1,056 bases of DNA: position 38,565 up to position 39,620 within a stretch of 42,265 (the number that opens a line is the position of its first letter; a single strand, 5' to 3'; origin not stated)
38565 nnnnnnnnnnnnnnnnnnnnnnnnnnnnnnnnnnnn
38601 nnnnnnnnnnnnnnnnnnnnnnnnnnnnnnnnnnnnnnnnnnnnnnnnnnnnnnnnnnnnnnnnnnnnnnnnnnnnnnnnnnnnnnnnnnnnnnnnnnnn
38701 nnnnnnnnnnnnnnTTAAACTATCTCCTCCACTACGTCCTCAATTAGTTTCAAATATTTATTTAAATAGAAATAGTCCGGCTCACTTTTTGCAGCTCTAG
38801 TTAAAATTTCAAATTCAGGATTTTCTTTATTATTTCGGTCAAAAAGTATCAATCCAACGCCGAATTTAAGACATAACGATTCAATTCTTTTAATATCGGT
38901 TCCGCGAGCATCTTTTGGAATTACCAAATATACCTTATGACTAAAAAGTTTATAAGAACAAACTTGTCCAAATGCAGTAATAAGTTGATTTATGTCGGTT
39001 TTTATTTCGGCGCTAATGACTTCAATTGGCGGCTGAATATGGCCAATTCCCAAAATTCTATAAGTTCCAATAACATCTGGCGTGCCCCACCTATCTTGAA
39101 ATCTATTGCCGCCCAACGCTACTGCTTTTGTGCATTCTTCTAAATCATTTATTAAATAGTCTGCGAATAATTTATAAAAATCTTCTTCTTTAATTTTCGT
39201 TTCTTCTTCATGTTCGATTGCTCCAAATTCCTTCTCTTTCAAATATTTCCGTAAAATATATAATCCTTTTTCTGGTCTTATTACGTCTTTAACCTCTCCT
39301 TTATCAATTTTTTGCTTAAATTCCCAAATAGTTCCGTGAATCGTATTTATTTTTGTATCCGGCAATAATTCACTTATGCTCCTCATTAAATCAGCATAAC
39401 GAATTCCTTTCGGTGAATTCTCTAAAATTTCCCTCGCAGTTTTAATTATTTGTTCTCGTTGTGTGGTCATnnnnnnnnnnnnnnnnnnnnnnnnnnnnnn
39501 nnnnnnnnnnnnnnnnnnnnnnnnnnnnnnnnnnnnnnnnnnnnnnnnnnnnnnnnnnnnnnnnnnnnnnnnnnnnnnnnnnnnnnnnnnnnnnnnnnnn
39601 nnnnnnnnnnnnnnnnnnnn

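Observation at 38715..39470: Orphan 251-aa protein combining a HARE-HTH/Mrr_N-like winged helix with a PD-(D/E)xK nuclease core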

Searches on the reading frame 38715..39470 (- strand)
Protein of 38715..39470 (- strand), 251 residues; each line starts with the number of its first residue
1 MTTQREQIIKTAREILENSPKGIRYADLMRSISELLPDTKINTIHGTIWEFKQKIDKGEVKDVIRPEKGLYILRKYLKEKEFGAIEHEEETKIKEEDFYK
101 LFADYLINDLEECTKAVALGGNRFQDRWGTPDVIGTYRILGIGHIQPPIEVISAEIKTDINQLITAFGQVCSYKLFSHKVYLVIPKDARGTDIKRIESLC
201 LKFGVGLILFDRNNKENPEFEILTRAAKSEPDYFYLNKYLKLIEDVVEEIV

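Call 4: search_protein_families(library=pfam, proteins=[window:38715-39470:-], max_evalue=1)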
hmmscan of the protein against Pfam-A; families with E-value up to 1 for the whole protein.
window:38715-39470:- (251 aa): 0 families

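Call 5: search_protein_families(library=ncbifam, proteins=[window:38715-39470:-], max_evalue=1)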
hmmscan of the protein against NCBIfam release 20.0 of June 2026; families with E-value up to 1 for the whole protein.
window:38715-39470:- (251 aa): 1 family
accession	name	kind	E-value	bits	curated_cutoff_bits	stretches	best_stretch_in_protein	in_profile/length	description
NF033832.1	sce7726_fam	subfamily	0.02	14.8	70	1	152-229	49-119/184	sce7726 family protein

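Call 6: search_protein_families(library=padloc, proteins=[window:38715-39470:-], max_evalue=1)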
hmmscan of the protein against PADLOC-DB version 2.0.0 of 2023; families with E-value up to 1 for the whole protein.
window:38715-39470:- (251 aa): 0 families

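Call 7: find_homologous_proteins(query=window:38715-39470:-, max_evalue=0.001)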
Query window:38715-39470:- (251 aa): 2210 proteins with E <= 0.001 among 2827 candidates; the best 120 are listed.
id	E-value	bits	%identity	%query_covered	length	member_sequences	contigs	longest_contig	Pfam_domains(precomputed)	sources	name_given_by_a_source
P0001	2.0e-162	556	100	100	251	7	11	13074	-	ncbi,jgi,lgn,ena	-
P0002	2.2e-157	540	97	100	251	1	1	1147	-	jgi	-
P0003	2.9e-148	510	88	100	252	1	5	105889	-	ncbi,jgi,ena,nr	ncbi:MAG: hypothetical protein BWY03_00471 [Parcubacteria group bacterium ADurb.Bin159]|jgi:hypothet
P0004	2.7e-147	507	90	100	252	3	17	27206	-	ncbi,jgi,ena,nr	ncbi:MAG TPA: hypothetical protein PLW91_02830 [Candidatus Pacearchaeota archaeon]|jgi:hypothetical 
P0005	5.4e-147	506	89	100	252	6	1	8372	-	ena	-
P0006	1.1e-146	505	88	100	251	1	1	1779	-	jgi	-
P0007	8.9e-144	495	86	100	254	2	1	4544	-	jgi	-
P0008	1.6e-143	494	86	100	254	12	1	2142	-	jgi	-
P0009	4.0e-143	493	86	100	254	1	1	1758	-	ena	-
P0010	4.0e-141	486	85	99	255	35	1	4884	-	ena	-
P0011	1.1e-140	485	85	100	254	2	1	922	-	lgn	-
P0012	2.3e-139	481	84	100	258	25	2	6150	-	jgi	-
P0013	3.2e-139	480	83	100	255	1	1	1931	-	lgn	-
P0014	9.3e-139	479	85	100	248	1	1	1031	-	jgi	-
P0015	1.1e-138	478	84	100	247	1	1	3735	-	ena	-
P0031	3.2e-133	461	82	100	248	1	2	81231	-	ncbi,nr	ncbi:MAG: hypothetical protein KBI46_04800 [Phycisphaerae bacterium]|nr:hypothetical protein [Phycis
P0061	1.6e-126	439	77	100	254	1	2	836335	-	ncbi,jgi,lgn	jgi:hypothetical protein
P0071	4.2e-124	431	78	98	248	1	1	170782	-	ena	-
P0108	1.1e-112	393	69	96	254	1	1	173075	-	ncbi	-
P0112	1.1e-109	383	68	100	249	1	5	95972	-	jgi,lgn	jgi:hypothetical protein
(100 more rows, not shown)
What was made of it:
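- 38715..39470 (-): Gene X: 251-aa wHTH + PD-(D/E)xK protein (the finding). 2,210 homolog clusters in call 7.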

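Call 8: search_solved_structures(query=window:38715-39470:-, max_evalue=10, show_alignments=2)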
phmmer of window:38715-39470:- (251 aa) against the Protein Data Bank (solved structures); distinct sequences matched with E-value up to 10: 4.
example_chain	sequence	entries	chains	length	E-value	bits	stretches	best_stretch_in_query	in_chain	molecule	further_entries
9ymt_A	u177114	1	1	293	0.2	14.2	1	25-164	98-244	Serine/Threonine Kinase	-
4eqm_A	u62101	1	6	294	0.2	14.2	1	25-164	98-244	Protein kinase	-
1q80_A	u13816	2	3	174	0.32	13.5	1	21-115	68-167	Sarcoplasmic calcium-binding protein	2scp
6tzt_A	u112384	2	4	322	0.95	11.9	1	67-110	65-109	Coatomer subunit epsilon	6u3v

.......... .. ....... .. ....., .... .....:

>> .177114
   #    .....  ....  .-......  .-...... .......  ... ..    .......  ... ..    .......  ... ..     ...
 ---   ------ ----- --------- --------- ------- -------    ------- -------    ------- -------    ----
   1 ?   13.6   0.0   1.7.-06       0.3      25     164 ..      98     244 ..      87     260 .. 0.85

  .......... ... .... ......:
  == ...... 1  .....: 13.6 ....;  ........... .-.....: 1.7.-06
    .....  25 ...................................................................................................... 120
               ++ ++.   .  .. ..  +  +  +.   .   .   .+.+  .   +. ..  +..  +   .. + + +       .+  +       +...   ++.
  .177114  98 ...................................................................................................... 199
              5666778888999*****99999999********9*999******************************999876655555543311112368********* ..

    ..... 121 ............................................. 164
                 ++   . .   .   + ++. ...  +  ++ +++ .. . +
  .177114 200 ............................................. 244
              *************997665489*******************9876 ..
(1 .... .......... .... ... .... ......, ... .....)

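Call 9: search_protein_families(library=phrogs, proteins=[window:38715-39470:-], max_evalue=1)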
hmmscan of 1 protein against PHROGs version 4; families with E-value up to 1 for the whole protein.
window:38715-39470:- (251 aa): 1 family
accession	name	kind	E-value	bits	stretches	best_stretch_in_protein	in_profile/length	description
phrog_6235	-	unknown function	0.017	16.4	1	6-77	16-87/147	-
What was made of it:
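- Checked: It is right only in the sense that no curated family covers the protein (calls 4, 5, 6, 9).
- Tried and rejected: Pfam, NCBIfam, PADLOC and PHROGs scans of X gave nothing significant (calls 4, 5, 6, 9).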

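Call 14: find_encoding_contigs(protein=P0061, flank=8000, max_places=3)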
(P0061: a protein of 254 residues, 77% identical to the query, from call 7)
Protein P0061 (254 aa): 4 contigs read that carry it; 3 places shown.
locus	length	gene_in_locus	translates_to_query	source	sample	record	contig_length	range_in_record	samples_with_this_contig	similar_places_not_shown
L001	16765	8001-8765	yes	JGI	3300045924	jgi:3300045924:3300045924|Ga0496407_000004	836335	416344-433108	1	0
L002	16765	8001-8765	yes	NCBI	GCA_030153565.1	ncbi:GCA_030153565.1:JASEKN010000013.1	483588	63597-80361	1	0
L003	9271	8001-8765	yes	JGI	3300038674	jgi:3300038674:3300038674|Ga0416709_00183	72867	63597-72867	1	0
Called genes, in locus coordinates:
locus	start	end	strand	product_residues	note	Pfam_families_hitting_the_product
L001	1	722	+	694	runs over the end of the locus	PF03935:SKN1_KRE6_Sbg1 (weak), PF00722:Glyco_hydro_16, PF26113:GH16_XgeA (weak), PF00404:Dockerin_1 (weak)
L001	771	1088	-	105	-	PF00166:Cpn10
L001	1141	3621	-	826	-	PF01751:Toprim, PF01131:Topoisom_bac, PF25164:CoiA_N (faint), PF01396:Zn_ribbon_Top1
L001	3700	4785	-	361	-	PF17792:ThiD2, PF02581:TMP-TENI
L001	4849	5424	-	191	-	PF02659:Mntp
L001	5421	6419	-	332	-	PF00149:Metallophos, PF12850:Metallophos_2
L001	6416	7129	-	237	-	PF07796:DUF1638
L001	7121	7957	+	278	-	PF12762:DDE_Tnp_IS1595 (weak)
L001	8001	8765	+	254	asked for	-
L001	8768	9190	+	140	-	-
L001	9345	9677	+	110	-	PF01527:HTH_Tnp_1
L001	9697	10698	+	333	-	PF13384:HTH_23, PF13518:HTH_28 (weak), PF13551:HTH_29 (weak), PF13565:HTH_32, PF00665:rve, PF13683:rve_3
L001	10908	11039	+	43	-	-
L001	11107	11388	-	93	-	-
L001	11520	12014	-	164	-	-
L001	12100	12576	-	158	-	-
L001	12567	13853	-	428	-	PF05593:RHS_repeat (faint), PF25023:TEN_YD-shell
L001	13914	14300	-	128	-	-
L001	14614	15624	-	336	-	-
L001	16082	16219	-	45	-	-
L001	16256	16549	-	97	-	-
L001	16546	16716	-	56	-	-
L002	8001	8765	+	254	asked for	-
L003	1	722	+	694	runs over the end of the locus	PF03935:SKN1_KRE6_Sbg1 (weak), PF00722:Glyco_hydro_16, PF26113:GH16_XgeA (weak), PF00404:Dockerin_1 (weak)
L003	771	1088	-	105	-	PF00166:Cpn10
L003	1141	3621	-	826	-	PF01751:Toprim, PF01131:Topoisom_bac, PF25164:CoiA_N (faint), PF01396:Zn_ribbon_Top1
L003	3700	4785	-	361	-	PF17792:ThiD2, PF02581:TMP-TENI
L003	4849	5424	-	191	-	PF02659:Mntp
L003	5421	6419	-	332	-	PF00149:Metallophos, PF12850:Metallophos_2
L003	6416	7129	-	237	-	PF07796:DUF1638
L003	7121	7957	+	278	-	PF12762:DDE_Tnp_IS1595 (weak)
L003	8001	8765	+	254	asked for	-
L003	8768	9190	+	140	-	-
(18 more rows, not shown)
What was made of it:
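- In L001-L003, X is intact next to IS elements while res is truncated to 140 aa (call 14).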

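Call 15: find_encoding_contigs(protein=P0108, flank=8000, max_places=3)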
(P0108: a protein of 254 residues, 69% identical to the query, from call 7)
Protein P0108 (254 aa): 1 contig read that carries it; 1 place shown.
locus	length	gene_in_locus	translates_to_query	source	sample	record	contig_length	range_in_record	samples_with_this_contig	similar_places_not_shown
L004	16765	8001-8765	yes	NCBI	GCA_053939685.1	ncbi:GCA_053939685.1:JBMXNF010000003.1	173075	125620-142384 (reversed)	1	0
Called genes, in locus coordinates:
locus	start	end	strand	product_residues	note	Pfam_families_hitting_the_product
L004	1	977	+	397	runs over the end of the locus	PF05559:DUF763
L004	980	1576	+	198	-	PF02163:Peptidase_M50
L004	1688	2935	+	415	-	-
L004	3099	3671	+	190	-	-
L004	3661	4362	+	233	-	PF08843:AbiEii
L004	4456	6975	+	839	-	PF01555:N6_N4_Mtase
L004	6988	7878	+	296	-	-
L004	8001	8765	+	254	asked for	-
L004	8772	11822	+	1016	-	PF00270:DEAD (weak), PF04851:ResIII, PF18766:SWI2_SNF2, PF27151:YagJ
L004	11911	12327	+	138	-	-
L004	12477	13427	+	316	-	PF14088:DUF4268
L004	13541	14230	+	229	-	PF12705:PDDEXK_1 (faint)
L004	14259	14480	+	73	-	-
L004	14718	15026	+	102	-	PF25212:HVO_A0114 (weak), PF01022:HTH_5, PF01047:MarR (weak)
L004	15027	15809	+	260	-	PF04055:Radical_SAM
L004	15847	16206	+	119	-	PF24963:DUF7768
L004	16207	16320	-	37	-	-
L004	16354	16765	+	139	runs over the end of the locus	PF00164:Ribosom_S12_S23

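Call 16: find_encoding_contigs(protein=P0031, flank=8000, max_places=3)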
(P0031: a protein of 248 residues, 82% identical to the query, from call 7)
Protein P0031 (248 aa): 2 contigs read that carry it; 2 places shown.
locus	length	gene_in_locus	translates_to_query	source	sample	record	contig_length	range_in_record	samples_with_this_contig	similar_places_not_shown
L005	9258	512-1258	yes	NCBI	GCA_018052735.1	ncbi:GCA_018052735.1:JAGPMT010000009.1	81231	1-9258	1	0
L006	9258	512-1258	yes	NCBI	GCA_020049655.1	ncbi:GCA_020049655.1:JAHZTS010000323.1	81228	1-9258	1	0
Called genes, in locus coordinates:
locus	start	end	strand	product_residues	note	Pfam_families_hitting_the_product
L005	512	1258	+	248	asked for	-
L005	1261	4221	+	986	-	PF04851:ResIII, PF00270:DEAD (weak), PF18766:SWI2_SNF2 (weak), PF27151:YagJ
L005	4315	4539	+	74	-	-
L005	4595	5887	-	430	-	PF07884:VKOR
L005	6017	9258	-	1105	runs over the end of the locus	PF09206:ArabFuran-catal, PF10633:NPCBM_assoc, PF00932:LTD, PF01052:FliMN_C (faint)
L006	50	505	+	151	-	-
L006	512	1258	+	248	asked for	-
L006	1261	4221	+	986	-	PF04851:ResIII, PF00270:DEAD (weak), PF18766:SWI2_SNF2 (weak), PF27151:YagJ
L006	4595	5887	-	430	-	PF07884:VKOR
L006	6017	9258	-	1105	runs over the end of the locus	PF09206:ArabFuran-catal, PF10633:NPCBM_assoc, PF00932:LTD, PF01052:FliMN_C (faint)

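Call 18: find_encoding_contigs(protein=P0112, flank=8000, max_places=3)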
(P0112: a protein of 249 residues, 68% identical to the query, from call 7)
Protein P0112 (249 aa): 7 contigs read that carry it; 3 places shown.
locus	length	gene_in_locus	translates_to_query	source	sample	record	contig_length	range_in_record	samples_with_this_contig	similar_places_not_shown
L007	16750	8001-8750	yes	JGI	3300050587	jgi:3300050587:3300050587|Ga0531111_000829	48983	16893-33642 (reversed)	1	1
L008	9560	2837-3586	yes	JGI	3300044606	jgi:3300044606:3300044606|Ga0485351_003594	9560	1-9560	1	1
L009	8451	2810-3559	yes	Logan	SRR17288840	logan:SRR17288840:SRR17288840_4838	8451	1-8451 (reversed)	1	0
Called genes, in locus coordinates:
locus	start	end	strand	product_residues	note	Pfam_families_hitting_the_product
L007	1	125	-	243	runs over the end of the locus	-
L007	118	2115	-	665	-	PF02518:HATPase_c, PF00204:DNA_gyraseB, PF01751:Toprim, PF00986:DNA_gyraseB_C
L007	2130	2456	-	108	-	PF05258:DciA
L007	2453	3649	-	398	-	PF02463:SMC_N, PF13175:AAA_15, PF13476:AAA_23, PF13304:AAA_21 (faint)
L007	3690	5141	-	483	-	PF00712:DNA_pol3_beta, PF02767:DNA_pol3_beta_2, PF02768:DNA_pol3_beta_3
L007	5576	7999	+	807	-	PF01555:N6_N4_Mtase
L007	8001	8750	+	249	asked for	-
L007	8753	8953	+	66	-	-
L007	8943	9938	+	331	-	PF13310:Virulence_RhuM, PF02661:Fic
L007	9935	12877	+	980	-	PF04851:ResIII, PF00270:DEAD (weak), PF18766:SWI2_SNF2, PF27151:YagJ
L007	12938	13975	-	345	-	PF02805:Ada_Zn_binding, PF12833:HTH_18, PF02870:Methyltransf_1N (weak), PF01035:DNA_binding_1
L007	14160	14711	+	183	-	-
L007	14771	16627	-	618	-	PF00009:GTP_EFTU, PF01926:MMR_HSR1 (faint), PF22042:EF-G_D2, PF03144:GTP_EFTU_D2, PF00679:EFG_C, PF21018:BipA_C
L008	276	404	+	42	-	-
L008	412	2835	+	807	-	PF01555:N6_N4_Mtase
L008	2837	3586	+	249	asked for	-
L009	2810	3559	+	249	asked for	-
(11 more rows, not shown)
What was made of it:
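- Other genes (66 aa, RhuM/Fic) can sit between X and res (call 18).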

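Call 19: find_encoding_contigs(protein=P0071, flank=8000, max_places=2)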
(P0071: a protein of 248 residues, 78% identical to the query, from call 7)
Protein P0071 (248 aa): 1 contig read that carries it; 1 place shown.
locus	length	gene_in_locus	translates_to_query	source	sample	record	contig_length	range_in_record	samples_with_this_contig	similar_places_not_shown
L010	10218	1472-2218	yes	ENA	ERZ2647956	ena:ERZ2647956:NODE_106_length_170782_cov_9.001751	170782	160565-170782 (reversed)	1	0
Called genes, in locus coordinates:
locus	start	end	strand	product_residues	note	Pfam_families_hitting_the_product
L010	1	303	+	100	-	?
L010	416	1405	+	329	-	PF13310:Virulence_RhuM, PF02661:Fic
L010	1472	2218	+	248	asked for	-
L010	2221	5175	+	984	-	PF04851:ResIII, PF00270:DEAD (weak), PF18766:SWI2_SNF2, PF27151:YagJ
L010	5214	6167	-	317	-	PF13354:Beta-lactamase2, PF00768:Peptidase_S11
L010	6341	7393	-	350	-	PF13207:AAA_17, PF00406:ADK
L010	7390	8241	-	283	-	PF00753:Lactamase_B (weak)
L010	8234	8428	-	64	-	PF08984:DUF1858 (weak)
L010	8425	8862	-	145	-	PF01592:NifU_N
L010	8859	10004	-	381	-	PF00266:Aminotran_5, PF00155:Aminotran_1_2 (faint), PF01212:Beta_elim_lyase (weak), PF01041:DegT_DnrJ_EryC1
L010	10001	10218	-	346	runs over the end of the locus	PF02540:NAD_synthase (weak), PF00764:Arginosuc_synth, PF01507:PAPS_reduct (weak), PF03054:tRNA_Me_trans, PF06508:QueC (weak), PF24167:DUF7411, PF20259:tRNA_Me_trans_M, PF20258:tRNA_Me_trans_C, +1 more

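Call 21: predict_structure(alignment_id=A1)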
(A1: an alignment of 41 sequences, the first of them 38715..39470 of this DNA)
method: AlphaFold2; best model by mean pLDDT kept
length: 251 residues; sequences in the alignment: 41
mean_pLDDT: 77.5   pTM: 0.55
mean pLDDT of the five models: 77.5, 75.2, 72.5, 60.0, 58.2
residues with pLDDT >= 90: 57; 70-90: 128; 50-70: 47; < 50: 19
segments of 3 or more residues with pLDDT < 50: 78-91
pLDDT, mean of each block of 10 residues (from residue 1): 82 91 89 91 90 86 81 70 30 77 86 75 58 65 54 83 82 78 88 89 91 87 84 68 64 51
secondary structure, 60 per line:
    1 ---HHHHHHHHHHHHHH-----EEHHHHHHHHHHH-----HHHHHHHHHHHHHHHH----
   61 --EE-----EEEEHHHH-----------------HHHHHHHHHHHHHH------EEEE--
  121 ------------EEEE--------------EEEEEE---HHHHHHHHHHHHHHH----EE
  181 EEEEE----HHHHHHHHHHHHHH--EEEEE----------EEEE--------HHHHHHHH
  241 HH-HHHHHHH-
elements in order: H4-17 H25-35 H41-56 E70-73 H74-77 H95-108 E115-118 E133-136 E151-156 H160-174 E179-185 H190-203 E206-210 E221-224 H233-242 H244-250
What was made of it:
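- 39240..39470 (-): Residues 1-77: three-helix winged-helix DNA-binding domain. DSSP gives H4-17, H25-35, H41-56 and E70-73 (call 21).
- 39189..39239 (-): Residues 78-94: Glu/Lys-rich disordered linker of variable length. pLDDT below 50 for residues 78-91 (call 21).
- On PD-(D/E)xK nuclease superfamily: DSSP gives H95-108, E115-118, E133-136, E151-156, H160-174 and E179-185 (call 21).
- Checked: The full-length AF2 model has pLDDT 77.5 (call 21).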

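Call 25: fold_search(model_id=the predicted structure, library=pdb)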
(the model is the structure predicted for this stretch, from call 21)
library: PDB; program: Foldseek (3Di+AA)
matches with E <= 10: 533; with E <= 0.001: 2
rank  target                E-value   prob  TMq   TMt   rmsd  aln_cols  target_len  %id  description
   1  2ph7_A                2.0e-04  0.99  0.29  0.32  14.7       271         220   10  Crystal structure of AF2093 from Archaeoglobus fulgidus (released 2007-05-08)
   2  2ph7_B                4.6e-04  0.97  0.29  0.32  15.3       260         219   11  Crystal structure of AF2093 from Archaeoglobus fulgidus (released 2007-05-08)
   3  4zsf_A                5.0e-03  0.84  0.31  0.29  12.8       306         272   12  Crystal structure of pre-specific restriction endonuclease BsaWI-DNA complex (released 2015-10-07)
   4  2inb                  8.6e-03  0.99  0.25  0.44   8.6       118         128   14  Crystal structure of an XisH family protein (ZP_00107633.1) from Nostoc punctiforme PCC 73102 at 1.60 A resolution (released 2006-10-24)
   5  2okf_A                1.9e-02  0.98  0.24  0.43   8.0       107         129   16  CRYSTAL STRUCTURE OF A FDXN ELEMENT EXCISION CONTROLLING FACTOR PROTEIN (AVA_3312) FROM ANABAENA VARIABILIS AT 1.60 A  (released 2007-01-30)
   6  5zuz_MODEL_1_A        2.3e-02  1.00  0.22  0.48   7.0        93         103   20  Solution Structure of the DNA-Binding Domain of Rok (released 2018-10-17)
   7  6g2h_A                2.8e-02  0.84  0.25  0.10   6.5       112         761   14  Filament of acetyl-CoA carboxylase and BRCT domains of BRCA1 (ACC-BRCT) core at 4.6 A resolution (released 2018-06-13)
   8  4dav_A                2.9e-02  0.72  0.30  0.32   8.7       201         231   11  The structure of Pyrococcus Furiosus SfsA in complex with DNA (released 2014-10-01)
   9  6g2d_B                5.4e-02  0.60  0.23  0.11   7.2       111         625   14  Citrate-induced acetyl-CoA carboxylase (ACC-Cit) filament at 5.4 A resolution (released 2018-06-13)
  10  9a6y_A                7.3e-02  0.87  0.24  0.33  11.0       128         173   17  Integrative model of RPOE-RPOC by crosslinking MS and deep learning (released 2024-09-18)
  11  8x6g_E                9.4e-02  1.00  0.24  0.63   2.2        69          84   16  Cryo-EM structure of Staphylococcus aureus sigB-dependent RNAP-promoter open complex (released 2024-06-05)
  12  4lmy_B                9.4e-02  0.91  0.20  0.29   4.0        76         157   17  Structure of GAS PerR-Zn-Zn (released 2014-04-02)
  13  3c0u_B                9.4e-02  0.69  0.26  0.34   6.0       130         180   16  Crystal structure of E.coli yaeQ protein (released 2008-01-29)
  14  2g3w_B                9.9e-02  0.51  0.28  0.36  10.0       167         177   12  The Crystal Structure of YaeQ Protein from Xanthomonas axonopodis pv. citri (released 2007-02-27)
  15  9ez7_A                9.9e-02  0.41  0.21  0.09   9.8       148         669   14  BsmI (Nicking top mutant) crystallized with Ca2+ and cognate dsDNA (released 2025-04-02)
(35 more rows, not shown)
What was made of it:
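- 39240..39470 (-): Foldseek matches Rok DBD 5zuz and RNAP delta 8x6g_E (TMt 0.63, rmsd 2.2), plus Fur/Zur/PerR (call 25).
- On HARE-HTH (PF05066): The structural match to RNAP delta 8x6g_E has TMt 0.63 (call 25).
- On WH_Rok (PF23159): Foldseek matches Rok DBD 5zuz with probability 1.00 and TMt 0.48 (call 25).
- Closest known: HARE-HTH fused to restriction-endonuclease domains. Same: The N-domain superimposes on the RNAP delta HARE-HTH (8x6g_E, TMt 0.63, rmsd 2.2; call 25).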
